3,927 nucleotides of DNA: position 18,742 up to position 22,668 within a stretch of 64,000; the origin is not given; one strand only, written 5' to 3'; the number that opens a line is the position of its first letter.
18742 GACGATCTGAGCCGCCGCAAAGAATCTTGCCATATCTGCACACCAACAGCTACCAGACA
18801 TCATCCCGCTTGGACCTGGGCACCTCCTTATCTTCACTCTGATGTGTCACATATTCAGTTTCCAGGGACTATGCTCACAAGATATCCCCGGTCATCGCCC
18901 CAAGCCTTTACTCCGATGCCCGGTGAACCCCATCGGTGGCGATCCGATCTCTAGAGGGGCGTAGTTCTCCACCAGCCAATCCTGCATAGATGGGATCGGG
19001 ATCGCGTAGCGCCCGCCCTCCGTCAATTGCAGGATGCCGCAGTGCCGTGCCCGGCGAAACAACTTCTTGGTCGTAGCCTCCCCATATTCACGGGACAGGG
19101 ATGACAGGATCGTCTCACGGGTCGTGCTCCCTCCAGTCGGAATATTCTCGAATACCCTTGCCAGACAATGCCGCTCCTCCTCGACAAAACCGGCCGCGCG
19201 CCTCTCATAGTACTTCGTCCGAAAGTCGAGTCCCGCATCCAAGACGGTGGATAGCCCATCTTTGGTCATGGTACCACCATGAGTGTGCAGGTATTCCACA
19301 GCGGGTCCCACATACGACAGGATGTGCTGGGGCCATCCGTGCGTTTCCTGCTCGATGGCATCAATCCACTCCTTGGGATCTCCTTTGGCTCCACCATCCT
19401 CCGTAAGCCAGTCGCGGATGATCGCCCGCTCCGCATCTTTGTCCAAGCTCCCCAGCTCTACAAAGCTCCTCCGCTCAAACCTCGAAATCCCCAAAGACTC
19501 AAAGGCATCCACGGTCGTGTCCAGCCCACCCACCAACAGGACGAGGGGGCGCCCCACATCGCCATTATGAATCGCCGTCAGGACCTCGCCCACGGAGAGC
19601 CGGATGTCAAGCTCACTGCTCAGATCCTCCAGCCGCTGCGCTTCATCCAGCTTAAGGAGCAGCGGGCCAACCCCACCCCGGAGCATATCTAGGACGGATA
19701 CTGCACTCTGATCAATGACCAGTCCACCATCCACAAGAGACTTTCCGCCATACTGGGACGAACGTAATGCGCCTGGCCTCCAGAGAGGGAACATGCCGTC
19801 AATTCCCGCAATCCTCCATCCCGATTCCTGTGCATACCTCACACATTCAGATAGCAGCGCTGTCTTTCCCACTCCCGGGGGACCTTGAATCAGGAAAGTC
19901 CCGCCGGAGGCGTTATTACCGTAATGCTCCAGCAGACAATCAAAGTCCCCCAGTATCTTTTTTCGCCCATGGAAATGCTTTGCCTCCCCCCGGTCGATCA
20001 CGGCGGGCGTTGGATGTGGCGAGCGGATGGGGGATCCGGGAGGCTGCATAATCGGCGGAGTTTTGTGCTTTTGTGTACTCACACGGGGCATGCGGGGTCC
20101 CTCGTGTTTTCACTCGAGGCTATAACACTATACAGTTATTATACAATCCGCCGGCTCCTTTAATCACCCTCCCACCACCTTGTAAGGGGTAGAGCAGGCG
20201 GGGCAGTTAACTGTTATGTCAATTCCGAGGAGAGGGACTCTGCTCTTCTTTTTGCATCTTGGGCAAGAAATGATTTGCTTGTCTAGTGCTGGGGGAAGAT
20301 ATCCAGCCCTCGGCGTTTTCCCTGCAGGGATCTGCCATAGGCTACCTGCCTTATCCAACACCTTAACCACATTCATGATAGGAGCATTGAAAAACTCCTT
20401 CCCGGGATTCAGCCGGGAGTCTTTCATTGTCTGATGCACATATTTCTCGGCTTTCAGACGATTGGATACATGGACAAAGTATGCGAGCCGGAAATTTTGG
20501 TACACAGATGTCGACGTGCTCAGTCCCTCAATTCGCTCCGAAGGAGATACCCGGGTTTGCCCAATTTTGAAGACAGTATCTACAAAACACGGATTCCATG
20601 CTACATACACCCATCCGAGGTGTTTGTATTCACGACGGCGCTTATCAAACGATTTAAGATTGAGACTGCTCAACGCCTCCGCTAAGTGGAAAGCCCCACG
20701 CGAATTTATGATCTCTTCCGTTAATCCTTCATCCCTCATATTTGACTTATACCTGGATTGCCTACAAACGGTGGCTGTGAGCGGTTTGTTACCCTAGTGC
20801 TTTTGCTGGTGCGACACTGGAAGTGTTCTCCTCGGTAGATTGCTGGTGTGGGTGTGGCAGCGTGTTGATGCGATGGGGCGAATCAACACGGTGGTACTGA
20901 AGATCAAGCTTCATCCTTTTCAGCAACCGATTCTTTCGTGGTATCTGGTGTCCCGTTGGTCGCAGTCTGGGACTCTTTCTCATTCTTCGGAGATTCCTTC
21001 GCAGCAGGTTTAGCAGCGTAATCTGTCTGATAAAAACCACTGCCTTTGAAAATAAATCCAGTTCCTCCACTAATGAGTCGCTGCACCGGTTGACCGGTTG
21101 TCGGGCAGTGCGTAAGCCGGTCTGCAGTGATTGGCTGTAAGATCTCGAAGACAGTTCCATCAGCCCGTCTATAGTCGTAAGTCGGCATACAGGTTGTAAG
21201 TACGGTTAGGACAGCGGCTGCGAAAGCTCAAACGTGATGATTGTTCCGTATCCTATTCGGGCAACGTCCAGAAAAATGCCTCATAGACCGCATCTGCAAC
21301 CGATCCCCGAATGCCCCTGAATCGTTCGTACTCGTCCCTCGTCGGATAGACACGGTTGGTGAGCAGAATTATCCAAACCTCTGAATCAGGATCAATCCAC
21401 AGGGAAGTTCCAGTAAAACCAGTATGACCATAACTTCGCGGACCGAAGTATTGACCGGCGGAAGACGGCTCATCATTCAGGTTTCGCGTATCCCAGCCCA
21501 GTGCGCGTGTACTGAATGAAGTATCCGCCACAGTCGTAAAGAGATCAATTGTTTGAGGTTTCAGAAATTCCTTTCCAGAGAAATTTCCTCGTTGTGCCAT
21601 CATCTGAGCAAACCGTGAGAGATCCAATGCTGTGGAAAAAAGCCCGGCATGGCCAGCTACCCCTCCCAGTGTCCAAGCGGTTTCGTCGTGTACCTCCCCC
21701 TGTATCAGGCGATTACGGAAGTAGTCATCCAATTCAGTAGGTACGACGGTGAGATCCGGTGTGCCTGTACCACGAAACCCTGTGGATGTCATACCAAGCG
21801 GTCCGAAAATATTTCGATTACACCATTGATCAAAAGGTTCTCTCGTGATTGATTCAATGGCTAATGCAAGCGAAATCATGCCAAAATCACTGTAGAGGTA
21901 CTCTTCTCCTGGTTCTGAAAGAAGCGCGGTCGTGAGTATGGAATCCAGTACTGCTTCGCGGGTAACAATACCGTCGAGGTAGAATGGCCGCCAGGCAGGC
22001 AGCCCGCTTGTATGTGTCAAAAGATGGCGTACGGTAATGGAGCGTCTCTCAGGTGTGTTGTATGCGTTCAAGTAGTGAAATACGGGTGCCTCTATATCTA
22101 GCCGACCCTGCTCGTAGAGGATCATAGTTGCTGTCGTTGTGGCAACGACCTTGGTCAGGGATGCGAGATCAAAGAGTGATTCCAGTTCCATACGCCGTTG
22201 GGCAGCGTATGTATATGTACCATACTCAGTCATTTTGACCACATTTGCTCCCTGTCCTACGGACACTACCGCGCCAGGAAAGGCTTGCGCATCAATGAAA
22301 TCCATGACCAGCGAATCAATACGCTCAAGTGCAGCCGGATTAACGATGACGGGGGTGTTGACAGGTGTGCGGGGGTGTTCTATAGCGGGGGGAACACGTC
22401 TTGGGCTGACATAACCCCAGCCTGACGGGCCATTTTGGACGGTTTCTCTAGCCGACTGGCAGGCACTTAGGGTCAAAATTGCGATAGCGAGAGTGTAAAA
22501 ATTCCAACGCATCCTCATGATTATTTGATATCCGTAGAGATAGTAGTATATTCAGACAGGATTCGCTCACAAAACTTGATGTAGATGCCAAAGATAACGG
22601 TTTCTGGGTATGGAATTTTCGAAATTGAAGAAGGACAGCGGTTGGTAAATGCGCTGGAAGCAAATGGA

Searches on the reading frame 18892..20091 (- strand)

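Call 50: search_protein_families(library=pfam, proteins=[window:18892-20091:-], max_evalue=0.001)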
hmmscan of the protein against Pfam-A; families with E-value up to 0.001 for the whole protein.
window:18892-20091:- (399 aa): 1 family
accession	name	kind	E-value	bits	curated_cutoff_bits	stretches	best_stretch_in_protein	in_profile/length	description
PF13191.12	AAA_16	-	6e-07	30.5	32.6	1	41-94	3-55/167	AAA ATPase domain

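Call 52: search_protein_families(library=padloc, proteins=[window:18892-20091:-], max_evalue=0.001)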
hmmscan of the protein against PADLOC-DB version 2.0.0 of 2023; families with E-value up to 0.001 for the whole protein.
window:18892-20091:- (399 aa): 1 family
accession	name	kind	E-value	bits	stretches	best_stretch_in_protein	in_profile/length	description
PDLC03920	MkoA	-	1.3e-05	21.7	1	66-86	634-654/1112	-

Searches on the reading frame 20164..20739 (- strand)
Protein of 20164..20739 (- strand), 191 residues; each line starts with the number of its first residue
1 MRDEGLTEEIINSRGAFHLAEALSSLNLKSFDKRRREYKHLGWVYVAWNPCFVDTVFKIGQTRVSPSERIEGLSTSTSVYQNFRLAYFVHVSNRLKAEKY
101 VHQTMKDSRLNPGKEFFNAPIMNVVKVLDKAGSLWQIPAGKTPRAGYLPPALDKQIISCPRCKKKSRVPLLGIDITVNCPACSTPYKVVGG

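Call 50: search_protein_families(library=pfam, proteins=[window:20164-20739:-], max_evalue=0.001)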
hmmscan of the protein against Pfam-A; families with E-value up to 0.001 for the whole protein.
window:20164-20739:- (191 aa): 2 families
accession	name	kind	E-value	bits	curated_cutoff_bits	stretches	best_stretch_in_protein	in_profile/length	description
PF10544.15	T5orf172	-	5.4e-11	43.3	20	1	42-129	1-98/101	T5orf172 domain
PF13455.12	MUG113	-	3.7e-10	40.7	22.3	1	57-124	1-66/73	Meiotically up-regulated gene 113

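Call 52: search_protein_families(library=padloc, proteins=[window:20164-20739:-], max_evalue=0.001)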
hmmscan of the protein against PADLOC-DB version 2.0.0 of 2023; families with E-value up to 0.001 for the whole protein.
window:20164-20739:- (191 aa): 5 families
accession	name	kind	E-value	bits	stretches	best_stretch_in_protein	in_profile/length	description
PDLC05041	PDC-S57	-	8.9e-20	69.2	1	40-130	4-92/212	-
PDLC03976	PD-Lambda-1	-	1.3e-09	35.4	1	33-130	348-449/491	-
PDLC03977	PD-Lambda-1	-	5.8e-09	33.3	1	38-130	352-448/496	-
PDLC05043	PDC-S57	-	1.7e-08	32.3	1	42-113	5-71/221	-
PDLC05042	PDC-S57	-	0.00082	17.1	0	39-128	5-96/245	-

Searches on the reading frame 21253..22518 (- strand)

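Call 50: search_protein_families(library=pfam, proteins=[window:21253-22518:-], max_evalue=0.001)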
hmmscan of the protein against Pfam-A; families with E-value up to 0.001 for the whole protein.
window:21253-22518:- (421 aa): 1 family
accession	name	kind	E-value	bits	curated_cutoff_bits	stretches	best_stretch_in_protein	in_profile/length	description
PF00144.29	Beta-lactamase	-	8.9e-61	206.3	27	1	68-403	2-324/329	Beta-lactamase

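Call 52: search_protein_families(library=padloc, proteins=[window:21253-22518:-], max_evalue=0.001)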
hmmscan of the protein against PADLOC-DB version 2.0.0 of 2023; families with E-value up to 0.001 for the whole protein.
window:21253-22518:- (421 aa): 0 families
